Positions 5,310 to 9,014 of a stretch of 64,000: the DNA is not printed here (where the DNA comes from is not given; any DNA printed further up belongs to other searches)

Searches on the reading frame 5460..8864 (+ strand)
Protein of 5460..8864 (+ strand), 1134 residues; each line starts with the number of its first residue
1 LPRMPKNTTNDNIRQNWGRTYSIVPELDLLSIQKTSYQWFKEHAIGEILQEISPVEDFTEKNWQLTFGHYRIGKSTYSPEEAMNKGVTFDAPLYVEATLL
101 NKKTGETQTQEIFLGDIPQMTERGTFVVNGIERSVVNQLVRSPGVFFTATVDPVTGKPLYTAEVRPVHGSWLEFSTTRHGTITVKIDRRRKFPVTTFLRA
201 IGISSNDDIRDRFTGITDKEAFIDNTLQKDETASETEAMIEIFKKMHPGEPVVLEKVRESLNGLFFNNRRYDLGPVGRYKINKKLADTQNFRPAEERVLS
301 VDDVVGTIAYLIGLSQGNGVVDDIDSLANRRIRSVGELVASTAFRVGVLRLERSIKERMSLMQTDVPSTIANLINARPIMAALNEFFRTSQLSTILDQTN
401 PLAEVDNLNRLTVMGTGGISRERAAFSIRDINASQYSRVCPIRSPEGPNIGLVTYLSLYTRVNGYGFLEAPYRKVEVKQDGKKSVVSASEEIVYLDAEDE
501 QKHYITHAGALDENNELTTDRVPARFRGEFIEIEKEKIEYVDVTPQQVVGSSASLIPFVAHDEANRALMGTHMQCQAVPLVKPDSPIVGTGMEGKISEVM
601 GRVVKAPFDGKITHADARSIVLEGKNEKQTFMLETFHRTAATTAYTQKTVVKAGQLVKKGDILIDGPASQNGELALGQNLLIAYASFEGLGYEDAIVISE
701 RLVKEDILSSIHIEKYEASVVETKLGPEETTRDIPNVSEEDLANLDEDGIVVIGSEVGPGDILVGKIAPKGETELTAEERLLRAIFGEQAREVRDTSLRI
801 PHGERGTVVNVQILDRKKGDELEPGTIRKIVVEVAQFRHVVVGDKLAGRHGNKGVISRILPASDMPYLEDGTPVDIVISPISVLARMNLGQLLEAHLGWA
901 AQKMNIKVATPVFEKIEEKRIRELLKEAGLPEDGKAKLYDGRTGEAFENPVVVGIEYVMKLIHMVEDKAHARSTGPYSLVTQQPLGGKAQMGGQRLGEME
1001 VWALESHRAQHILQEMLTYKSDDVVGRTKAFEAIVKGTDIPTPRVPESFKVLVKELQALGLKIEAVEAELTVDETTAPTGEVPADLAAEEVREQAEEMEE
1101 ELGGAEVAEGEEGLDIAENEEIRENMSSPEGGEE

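Call 42: find_homologous_proteins(query=window:5460-8864:+, max_evalue=1e-50)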
Query window:5460-8864:+ (1134 aa): 8000 proteins with E <= 1e-50 among 8000 candidates; the best 120 are listed.
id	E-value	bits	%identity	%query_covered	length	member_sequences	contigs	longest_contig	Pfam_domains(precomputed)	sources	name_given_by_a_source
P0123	0.0e+0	2507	100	100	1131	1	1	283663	PF04565.22,PF04561.20,PF04560.26,PF10385.15,PF04563.21,PF00562.34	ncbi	-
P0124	0.0e+0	2364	94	100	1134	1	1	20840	PF04565.22,PF04561.20,PF04560.26,PF10385.15,PF04563.21,PF00562.34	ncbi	-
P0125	0.0e+0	2150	85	100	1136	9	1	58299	PF04565.22,PF04561.20,PF04560.26,PF10385.15,PF04563.21,PF00562.34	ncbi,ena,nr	ncbi:MAG TPA: DNA-directed RNA polymerase subunit beta [Candidatus Eisenbacteria bacterium]|nr:DNA-d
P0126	0.0e+0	2110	87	95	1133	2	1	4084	PF04565.22,PF04561.20,PF04560.26,PF10385.15,PF04563.21,PF00562.34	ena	-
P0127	0.0e+0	2000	80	99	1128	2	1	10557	PF04565.22,PF04561.20,PF04560.26,PF10385.15,PF04563.21,PF00562.34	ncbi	-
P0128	0.0e+0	1994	78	99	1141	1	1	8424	PF04565.22,PF04561.20,PF04560.26,PF10385.15,PF04563.21,PF00562.34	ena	-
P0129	0.0e+0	1971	77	99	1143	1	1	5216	PF04565.22,PF04561.20,PF04560.26,PF10385.15,PF04563.21,PF00562.34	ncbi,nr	ncbi:MAG TPA: DNA-directed RNA polymerase subunit beta [Patescibacteria group bacterium]|nr:DNA-dire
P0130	0.0e+0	1955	79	95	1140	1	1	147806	PF04565.22,PF04561.20,PF04560.26,PF10385.15,PF04563.21,PF00562.34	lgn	-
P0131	0.0e+0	1954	79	95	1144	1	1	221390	PF04565.22,PF04561.20,PF04560.26,PF10385.15,PF04563.21,PF00562.34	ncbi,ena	-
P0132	0.0e+0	1954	77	98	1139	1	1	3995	PF04565.22,PF04561.20,PF04560.26,PF10385.15,PF04563.21,PF00562.34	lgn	-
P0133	0.0e+0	1954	79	97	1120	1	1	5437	PF04565.22,PF04561.20,PF04560.26,PF10385.15,PF04563.21,PF00562.34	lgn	-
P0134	0.0e+0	1948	77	99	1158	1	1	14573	PF04565.22,PF04561.20,PF04560.26,PF10385.15,PF04563.21,PF00562.34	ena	-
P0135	0.0e+0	1946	77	97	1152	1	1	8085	PF04565.22,PF04561.20,PF04560.26,PF10385.15,PF04563.21,PF00562.34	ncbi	-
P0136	0.0e+0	1943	78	99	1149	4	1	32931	PF04565.22,PF04561.20,PF04560.26,PF10385.15,PF04563.21,PF00562.34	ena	-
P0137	0.0e+0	1942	79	95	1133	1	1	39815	PF04565.22,PF04561.20,PF04560.26,PF10385.15,PF04563.21,PF00562.34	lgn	-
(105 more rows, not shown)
